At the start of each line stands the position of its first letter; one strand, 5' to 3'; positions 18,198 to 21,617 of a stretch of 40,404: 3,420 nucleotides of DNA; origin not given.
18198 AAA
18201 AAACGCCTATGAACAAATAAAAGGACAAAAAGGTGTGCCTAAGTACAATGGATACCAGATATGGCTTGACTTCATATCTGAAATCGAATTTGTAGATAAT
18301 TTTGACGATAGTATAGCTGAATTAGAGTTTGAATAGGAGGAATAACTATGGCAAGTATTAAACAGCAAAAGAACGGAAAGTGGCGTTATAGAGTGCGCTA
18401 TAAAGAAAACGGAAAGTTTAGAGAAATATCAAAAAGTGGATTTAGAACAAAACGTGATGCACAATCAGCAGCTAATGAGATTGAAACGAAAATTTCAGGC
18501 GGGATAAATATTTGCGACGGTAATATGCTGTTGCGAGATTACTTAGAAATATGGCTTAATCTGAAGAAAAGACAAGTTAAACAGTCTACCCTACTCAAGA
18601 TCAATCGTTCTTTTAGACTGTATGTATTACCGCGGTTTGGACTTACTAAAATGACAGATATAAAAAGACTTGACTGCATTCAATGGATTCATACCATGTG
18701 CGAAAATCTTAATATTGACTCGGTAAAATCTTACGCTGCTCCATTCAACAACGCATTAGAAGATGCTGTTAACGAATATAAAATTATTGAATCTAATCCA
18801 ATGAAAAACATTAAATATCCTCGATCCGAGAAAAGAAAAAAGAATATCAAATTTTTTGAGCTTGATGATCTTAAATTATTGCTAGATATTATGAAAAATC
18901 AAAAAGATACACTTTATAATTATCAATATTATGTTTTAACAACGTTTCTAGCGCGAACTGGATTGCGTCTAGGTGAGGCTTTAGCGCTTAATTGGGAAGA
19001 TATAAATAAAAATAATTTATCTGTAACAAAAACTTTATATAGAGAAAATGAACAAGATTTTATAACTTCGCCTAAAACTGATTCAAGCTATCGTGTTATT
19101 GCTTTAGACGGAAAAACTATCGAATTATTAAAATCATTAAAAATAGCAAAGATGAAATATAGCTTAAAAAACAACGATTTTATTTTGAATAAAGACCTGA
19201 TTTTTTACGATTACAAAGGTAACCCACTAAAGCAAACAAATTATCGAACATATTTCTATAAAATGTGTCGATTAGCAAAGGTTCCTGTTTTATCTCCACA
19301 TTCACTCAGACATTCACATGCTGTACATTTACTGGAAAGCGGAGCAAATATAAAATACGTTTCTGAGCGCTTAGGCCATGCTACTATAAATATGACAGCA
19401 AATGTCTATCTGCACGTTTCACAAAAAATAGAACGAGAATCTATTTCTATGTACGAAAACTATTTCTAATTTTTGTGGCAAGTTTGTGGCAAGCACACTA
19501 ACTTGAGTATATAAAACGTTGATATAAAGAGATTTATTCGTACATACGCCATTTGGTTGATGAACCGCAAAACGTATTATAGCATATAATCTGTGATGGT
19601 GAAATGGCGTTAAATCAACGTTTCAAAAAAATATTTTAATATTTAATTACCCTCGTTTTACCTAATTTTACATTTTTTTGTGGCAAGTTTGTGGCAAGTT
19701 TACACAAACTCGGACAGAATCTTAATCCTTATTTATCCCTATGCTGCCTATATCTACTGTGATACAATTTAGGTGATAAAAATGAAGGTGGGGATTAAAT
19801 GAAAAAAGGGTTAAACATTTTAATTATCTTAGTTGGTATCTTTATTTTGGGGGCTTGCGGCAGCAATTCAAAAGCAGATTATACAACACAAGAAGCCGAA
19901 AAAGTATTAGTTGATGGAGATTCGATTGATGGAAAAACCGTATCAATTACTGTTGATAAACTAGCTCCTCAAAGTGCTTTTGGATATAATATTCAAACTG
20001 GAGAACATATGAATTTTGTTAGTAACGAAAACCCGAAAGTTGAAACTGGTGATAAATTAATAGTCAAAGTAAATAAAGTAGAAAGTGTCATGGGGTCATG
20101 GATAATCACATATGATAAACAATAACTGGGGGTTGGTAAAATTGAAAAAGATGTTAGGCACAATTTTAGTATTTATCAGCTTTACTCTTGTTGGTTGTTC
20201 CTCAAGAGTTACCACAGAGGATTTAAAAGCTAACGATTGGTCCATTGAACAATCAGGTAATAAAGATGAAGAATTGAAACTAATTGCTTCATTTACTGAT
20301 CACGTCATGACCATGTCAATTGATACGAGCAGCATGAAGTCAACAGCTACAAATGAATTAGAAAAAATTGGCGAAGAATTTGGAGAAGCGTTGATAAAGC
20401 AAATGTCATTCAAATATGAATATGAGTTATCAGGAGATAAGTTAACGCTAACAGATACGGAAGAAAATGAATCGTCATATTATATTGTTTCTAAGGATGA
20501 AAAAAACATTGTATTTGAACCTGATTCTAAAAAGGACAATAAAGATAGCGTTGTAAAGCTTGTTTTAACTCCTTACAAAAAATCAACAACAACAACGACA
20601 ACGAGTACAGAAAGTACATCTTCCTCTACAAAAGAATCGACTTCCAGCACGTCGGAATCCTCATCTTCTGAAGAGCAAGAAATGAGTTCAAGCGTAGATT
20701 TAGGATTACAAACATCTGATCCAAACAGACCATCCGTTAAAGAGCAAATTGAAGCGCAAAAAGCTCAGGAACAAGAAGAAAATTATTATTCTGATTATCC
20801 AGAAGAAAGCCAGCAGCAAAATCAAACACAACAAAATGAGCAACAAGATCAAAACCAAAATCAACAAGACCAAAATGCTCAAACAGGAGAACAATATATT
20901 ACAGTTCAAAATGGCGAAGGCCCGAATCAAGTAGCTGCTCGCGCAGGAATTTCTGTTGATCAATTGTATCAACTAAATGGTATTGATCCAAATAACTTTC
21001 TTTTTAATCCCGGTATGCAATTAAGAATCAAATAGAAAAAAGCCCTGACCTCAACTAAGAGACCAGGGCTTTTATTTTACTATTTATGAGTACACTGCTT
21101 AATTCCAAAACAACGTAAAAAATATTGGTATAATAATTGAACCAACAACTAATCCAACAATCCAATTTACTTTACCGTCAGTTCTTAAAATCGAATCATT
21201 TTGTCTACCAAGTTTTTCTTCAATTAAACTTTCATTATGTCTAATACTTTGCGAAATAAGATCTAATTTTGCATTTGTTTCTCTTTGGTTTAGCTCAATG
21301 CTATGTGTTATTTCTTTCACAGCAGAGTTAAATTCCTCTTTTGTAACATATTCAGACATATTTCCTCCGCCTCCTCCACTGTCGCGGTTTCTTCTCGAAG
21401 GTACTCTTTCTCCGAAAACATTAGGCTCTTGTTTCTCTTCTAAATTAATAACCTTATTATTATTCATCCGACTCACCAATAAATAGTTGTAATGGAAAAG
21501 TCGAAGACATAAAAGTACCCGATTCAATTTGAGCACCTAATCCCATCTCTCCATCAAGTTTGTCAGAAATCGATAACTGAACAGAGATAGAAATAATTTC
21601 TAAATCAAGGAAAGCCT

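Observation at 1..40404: The window is a closed, circularly permuted phage genome: the minor head gene is split by the window boundary and rejoins in frame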

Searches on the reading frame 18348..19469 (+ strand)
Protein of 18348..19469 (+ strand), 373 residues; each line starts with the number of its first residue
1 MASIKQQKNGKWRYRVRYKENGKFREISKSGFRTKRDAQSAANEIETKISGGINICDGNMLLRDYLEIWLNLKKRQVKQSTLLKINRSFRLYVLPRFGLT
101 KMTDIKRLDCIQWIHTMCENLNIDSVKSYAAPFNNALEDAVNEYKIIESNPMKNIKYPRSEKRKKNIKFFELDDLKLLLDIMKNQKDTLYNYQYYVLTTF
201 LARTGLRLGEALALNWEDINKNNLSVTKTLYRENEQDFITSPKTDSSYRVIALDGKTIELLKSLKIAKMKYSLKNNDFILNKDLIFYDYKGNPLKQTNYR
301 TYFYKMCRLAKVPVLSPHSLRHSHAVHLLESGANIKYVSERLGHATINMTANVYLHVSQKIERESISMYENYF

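Call 13: find_encoding_contigs(protein=window:18348-19469:+, flank=10000, max_places=10)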
Protein window:18348-19469:+ (373 aa): 24 contigs read that carry it; 6 places shown.
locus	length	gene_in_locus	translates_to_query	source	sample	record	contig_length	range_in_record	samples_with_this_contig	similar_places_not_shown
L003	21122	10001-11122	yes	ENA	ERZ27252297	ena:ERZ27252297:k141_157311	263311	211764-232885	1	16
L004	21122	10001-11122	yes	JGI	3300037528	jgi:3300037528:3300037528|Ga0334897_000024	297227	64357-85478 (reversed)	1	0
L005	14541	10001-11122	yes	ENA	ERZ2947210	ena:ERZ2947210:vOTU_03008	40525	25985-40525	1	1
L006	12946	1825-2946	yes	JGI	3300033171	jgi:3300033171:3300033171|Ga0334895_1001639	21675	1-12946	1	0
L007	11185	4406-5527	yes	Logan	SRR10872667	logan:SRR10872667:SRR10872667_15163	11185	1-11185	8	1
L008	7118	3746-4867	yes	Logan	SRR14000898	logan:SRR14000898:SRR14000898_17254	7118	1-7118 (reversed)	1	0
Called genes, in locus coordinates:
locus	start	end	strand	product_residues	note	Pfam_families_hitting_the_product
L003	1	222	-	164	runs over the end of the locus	-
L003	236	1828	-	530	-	PF00270:DEAD, PF04851:ResIII, PF13604:AAA_30 (weak), PF18766:SWI2_SNF2, PF00271:Helicase_C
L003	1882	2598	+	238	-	PF13643:DUF4145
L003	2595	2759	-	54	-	-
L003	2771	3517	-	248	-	-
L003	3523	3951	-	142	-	PF27127:YfdP (weak)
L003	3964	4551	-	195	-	-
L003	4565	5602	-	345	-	PF13479:AAA_24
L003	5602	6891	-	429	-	PF02463:SMC_N (weak), PF13476:AAA_23 (weak)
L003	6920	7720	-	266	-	-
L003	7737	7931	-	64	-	-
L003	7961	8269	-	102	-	PF05595:DUF771 (weak)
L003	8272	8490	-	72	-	-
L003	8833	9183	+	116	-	PF01381:HTH_3, PF12844:HTH_19 (weak)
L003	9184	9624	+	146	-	PF06114:Peptidase_M78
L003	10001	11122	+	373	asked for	PF14657:Arm-DNA-bind_4, PF14659:Phage_int_SAM_3, PF00589:Phage_integrase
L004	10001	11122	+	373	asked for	PF14657:Arm-DNA-bind_4, PF14659:Phage_int_SAM_3, PF00589:Phage_integrase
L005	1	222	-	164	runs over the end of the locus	-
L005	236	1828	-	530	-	PF00270:DEAD, PF04851:ResIII, PF13604:AAA_30 (weak), PF18766:SWI2_SNF2, PF00271:Helicase_C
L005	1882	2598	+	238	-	PF13643:DUF4145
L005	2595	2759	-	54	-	-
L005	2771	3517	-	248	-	-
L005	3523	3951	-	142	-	PF27127:YfdP (weak)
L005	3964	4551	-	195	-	-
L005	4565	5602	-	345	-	PF13479:AAA_24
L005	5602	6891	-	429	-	PF02463:SMC_N (weak), PF13476:AAA_23 (weak)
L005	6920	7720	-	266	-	-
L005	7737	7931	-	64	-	-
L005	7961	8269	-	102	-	PF05595:DUF771 (weak)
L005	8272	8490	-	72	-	-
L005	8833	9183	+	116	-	PF01381:HTH_3, PF12844:HTH_19 (weak)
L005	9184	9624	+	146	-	PF06114:Peptidase_M78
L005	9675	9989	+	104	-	-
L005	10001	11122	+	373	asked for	PF14657:Arm-DNA-bind_4, PF14659:Phage_int_SAM_3, PF00589:Phage_integrase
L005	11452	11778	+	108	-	-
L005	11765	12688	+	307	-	PF01476:LysM (weak)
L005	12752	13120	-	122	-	-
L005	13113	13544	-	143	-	-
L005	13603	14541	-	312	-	?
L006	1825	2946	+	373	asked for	PF14657:Arm-DNA-bind_4, PF14659:Phage_int_SAM_3, PF00589:Phage_integrase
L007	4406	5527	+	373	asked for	PF14657:Arm-DNA-bind_4, PF14659:Phage_int_SAM_3, PF00589:Phage_integrase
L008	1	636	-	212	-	?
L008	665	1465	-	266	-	-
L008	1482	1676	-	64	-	-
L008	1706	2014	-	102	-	PF05595:DUF771 (weak)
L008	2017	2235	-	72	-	-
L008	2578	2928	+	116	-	PF01381:HTH_3, PF12844:HTH_19 (weak)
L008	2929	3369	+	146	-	PF06114:Peptidase_M78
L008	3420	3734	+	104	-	-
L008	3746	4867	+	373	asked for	PF14657:Arm-DNA-bind_4, PF14659:Phage_int_SAM_3, PF00589:Phage_integrase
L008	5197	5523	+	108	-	-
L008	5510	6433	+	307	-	PF01476:LysM (weak)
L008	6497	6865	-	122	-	-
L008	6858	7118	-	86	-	?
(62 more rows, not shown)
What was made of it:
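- Several attP-form contigs come from other samples, one of them labelled as a vOTU (call 13).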

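Call 41: search_protein_families(library=ncbifam, proteins=[window:18348-19469:+], max_evalue=0.01)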
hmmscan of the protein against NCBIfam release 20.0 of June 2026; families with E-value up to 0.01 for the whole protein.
window:18348-19469:+ (373 aa): 12 families
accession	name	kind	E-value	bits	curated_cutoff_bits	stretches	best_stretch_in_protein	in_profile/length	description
TIGR02225.1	recomb_XerD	equivalog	3.4e-23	82.4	329.6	1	140-360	76-277/290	site-specific tyrosine recombinase XerD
TIGR02224.1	recomb_XerC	equivalog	5.2e-22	78.6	335.15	1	108-360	47-280/295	tyrosine recombinase XerC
NF001399.0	PRK00283.1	subfamily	2e-20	73.2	279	1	143-361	89-287/300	tyrosine recombinase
NF040815.2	recomb_XerA_Arch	equivalog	9.3e-20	71.3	220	1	133-360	64-257/263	site-specific tyrosine recombinase/integron integrase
TIGR02249.1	integrase_gron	subfamily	1.3e-13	51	265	1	315-363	259-306/315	integron integrase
NF003462.0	PRK05084.1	equivalog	2.9e-11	42.7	267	1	199-369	202-356/360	tyrosine recombinase XerS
NF002331.0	PRK01287.1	subfamily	4.3e-10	39.1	371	1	145-359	118-314/365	site-specific tyrosine recombinase XerC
NF007246.0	PRK09692.1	domain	5.2e-07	28.6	434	1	67-222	112-263/413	integrase domain-containing protein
NF007370.0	PRK09870.1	subfamily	2.7e-06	27.1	221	1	169-351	12-174/200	tyrosine-type DNA invertase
NF011946.0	PRK15417.1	equivalog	6.3e-06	25.6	435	1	315-358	274-316/337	integron integrase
NF040693.1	recomb_GmtY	equivalog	3.2e-05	23.4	340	0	152-225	174-251/441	gamma-mobile-trio recombinase GmtY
NF007371.0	PRK09871.1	subfamily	3.5e-05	23.4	222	1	195-351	29-169/198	tyrosine-type DNA invertase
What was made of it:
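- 18348..19469 (+): Tyrosine integrase. PF14657, PF14659 and PF00589 (call 13); NCBIfam tyrosine recombinase hits (call 41).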

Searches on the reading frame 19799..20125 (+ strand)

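Call 22: search_protein_families(library=phrogs, proteins=[window:19799-20125:+], max_evalue=0.001)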
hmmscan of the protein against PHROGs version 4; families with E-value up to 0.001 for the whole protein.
window:19799-20125:+ (108 aa): 3 families
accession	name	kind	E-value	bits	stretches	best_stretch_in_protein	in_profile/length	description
phrog_9078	-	unknown function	2.7e-36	124.9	1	1-107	1-111/115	-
phrog_31882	-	unknown function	2.3e-25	90.3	1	24-106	48-131/291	-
phrog_3727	-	unknown function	2.4e-05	25.2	1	1-94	1-90/209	-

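Call 33: search_protein_families(library=pfam, proteins=[window:19799-20125:+], max_evalue=0.01)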
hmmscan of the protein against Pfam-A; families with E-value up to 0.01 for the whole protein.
window:19799-20125:+ (108 aa): 1 family
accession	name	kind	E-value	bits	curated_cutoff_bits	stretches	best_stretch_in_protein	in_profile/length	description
PF01938.26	TRAM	-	0.0031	17.8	21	0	34-62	29-58/61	TRAM domain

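Call 59: search_protein_families(library=padloc, proteins=[window:19799-20125:+], max_evalue=0.001)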
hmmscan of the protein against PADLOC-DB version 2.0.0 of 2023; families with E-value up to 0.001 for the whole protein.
window:19799-20125:+ (108 aa): 0 families

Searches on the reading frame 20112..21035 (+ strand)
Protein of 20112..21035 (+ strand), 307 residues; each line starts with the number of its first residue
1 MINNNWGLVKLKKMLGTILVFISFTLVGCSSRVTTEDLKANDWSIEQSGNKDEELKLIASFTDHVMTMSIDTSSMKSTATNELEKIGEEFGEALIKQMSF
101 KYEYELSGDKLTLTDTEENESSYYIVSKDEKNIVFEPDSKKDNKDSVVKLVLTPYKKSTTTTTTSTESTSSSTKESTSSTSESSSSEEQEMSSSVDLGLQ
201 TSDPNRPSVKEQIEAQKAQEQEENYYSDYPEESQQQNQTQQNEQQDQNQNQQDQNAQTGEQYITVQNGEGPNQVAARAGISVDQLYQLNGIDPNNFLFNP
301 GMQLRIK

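Call 14: find_encoding_contigs(protein=window:20112-21035:+, flank=6000, max_places=10)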
Protein window:20112-21035:+ (307 aa): 22 contigs read that carry it; 5 places shown.
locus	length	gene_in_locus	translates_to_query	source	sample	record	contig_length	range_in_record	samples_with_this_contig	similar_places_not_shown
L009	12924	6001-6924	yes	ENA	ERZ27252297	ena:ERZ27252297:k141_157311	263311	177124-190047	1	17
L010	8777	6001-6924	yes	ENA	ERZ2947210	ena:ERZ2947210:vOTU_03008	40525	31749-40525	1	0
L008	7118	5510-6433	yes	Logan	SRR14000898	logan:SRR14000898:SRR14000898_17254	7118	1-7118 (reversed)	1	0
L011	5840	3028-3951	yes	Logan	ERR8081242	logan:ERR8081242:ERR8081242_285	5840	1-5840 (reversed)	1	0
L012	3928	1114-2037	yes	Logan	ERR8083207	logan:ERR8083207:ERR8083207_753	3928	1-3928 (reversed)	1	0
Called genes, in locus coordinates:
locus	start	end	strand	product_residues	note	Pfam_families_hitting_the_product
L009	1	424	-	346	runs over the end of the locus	PF03613:EIID-AGA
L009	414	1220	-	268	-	PF03609:EII-Sor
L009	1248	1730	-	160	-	PF03830:PTSIIB_sorb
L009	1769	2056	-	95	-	PF02699:YajC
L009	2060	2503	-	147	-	PF03610:EIIA-man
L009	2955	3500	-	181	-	PF02357:NusG, PF00467:KOW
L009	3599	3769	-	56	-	PF00584:SecE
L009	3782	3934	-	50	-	PF00471:Ribosomal_L33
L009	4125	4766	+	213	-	PF00571:CBS (weak)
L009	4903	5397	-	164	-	PF06177:QueT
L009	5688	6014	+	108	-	-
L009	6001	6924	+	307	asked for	PF01476:LysM (weak)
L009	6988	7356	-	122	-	-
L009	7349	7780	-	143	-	-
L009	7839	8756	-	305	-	PF01183:Glyco_hydro_25, PF08460:SH3_5 (weak)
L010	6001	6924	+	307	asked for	PF01476:LysM (weak)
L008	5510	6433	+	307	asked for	PF01476:LysM (weak)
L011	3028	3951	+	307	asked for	PF01476:LysM (weak)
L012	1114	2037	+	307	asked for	PF01476:LysM (weak)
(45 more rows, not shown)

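Call 22: search_protein_families(library=phrogs, proteins=[window:20112-21035:+], max_evalue=0.001)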
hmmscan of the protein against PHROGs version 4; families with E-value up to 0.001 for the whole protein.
window:20112-21035:+ (307 aa): 3 families
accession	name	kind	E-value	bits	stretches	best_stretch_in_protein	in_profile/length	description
phrog_37326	-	unknown function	3.8e-47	162.2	2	11-175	1-160/388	-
phrog_291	-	lysis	8.4e-05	22.5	1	131-306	328-474/509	endolysin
phrog_156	-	head and packaging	8.8e-05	22.1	1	123-266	467-621/681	portal protein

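Call 33: search_protein_families(library=pfam, proteins=[window:20112-21035:+], max_evalue=0.01)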
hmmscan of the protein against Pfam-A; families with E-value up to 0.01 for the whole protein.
window:20112-21035:+ (307 aa): 1 family
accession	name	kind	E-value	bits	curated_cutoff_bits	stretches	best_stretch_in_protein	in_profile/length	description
PF01476.26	LysM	-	4.2e-06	27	20.9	1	263-307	1-43/43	LysM domain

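Call 59: search_protein_families(library=padloc, proteins=[window:20112-21035:+], max_evalue=0.001)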
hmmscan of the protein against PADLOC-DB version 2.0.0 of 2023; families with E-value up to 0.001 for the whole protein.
window:20112-21035:+ (307 aa): 0 families

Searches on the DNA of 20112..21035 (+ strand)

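Call 20: search_rna_families(source=L009, start=5380, end=5560, threshold=evalue, max_evalue=10, show_alignments=3)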
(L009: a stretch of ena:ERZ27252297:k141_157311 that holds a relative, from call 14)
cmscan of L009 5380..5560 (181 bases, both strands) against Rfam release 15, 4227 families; matches with E-value up to 10: 5.
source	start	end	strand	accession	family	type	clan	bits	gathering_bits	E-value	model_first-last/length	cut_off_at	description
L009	5471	5554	-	RF00358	snoZ101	Gene; snRNA; snoRNA; CD-box;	CL00057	14.9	44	4.8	1-96/96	no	Small nucleolar RNA Z101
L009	5417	5463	-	RF00522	PreQ1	Cis-reg; riboswitch;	-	12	39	4.5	1-45/45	no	PreQ1 (pre queuosine) riboswitch aptamer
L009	5395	5455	+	RF02125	JPX_2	Gene; lncRNA;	-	10.6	48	7.4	1-69/69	no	JPX transcript, XIST activator conserved region 2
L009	5380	5527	+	RF00534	SgrS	Gene; antisense;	-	9.4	37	1.1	46-232/232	5'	SgrS RNA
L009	5480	5560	+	RF01295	SCARNA7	Gene; snRNA; snoRNA; scaRNA;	-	7.9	65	3.1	1-91/330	3'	Small Cajal body-specific RNA 7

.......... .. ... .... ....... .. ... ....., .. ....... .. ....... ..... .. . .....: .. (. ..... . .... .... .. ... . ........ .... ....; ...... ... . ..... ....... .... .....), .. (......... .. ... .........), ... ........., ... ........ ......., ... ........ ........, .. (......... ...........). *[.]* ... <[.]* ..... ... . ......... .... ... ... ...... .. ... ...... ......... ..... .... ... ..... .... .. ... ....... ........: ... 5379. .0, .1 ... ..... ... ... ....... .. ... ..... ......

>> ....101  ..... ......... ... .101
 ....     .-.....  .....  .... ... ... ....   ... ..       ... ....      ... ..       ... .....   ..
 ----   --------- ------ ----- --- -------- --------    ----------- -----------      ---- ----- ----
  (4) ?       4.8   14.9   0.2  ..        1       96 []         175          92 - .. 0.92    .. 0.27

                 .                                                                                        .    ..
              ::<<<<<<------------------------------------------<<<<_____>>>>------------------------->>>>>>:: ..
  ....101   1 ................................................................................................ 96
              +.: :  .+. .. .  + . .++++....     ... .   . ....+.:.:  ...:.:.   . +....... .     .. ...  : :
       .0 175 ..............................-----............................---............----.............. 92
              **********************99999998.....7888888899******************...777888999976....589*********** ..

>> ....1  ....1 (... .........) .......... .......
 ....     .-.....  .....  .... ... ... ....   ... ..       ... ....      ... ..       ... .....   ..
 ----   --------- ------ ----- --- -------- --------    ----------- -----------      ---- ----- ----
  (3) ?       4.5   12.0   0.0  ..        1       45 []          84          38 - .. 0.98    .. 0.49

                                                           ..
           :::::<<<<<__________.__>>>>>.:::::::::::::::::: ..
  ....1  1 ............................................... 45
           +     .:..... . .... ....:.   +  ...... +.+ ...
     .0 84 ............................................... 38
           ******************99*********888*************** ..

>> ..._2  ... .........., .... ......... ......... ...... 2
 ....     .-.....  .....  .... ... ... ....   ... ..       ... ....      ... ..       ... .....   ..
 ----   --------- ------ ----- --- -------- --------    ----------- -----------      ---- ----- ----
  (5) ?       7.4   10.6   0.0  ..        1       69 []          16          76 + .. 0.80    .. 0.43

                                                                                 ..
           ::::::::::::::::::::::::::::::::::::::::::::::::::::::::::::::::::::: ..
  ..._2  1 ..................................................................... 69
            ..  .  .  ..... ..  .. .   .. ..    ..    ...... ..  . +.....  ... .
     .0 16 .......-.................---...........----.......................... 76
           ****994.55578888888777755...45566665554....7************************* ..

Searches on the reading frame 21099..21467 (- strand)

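Call 22: search_protein_families(library=phrogs, proteins=[window:21099-21467:-], max_evalue=0.001)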
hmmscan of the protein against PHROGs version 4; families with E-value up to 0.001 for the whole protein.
window:21099-21467:- (122 aa): 3 families
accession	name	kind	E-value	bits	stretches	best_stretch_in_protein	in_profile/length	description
phrog_21734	-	unknown function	4e-06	28.1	1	20-82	29-85/156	-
phrog_15851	-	unknown function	0.00044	21.7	1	23-115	21-111/117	-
phrog_1193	-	other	0.00082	20.3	0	54-118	29-69/76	hemolysin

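Call 33: search_protein_families(library=pfam, proteins=[window:21099-21467:-], max_evalue=0.01)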
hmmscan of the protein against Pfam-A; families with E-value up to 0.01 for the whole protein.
window:21099-21467:- (122 aa): 0 families

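Call 59: search_protein_families(library=padloc, proteins=[window:21099-21467:-], max_evalue=0.001)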
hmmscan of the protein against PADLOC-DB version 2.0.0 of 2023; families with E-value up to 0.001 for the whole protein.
window:21099-21467:- (122 aa): 0 families
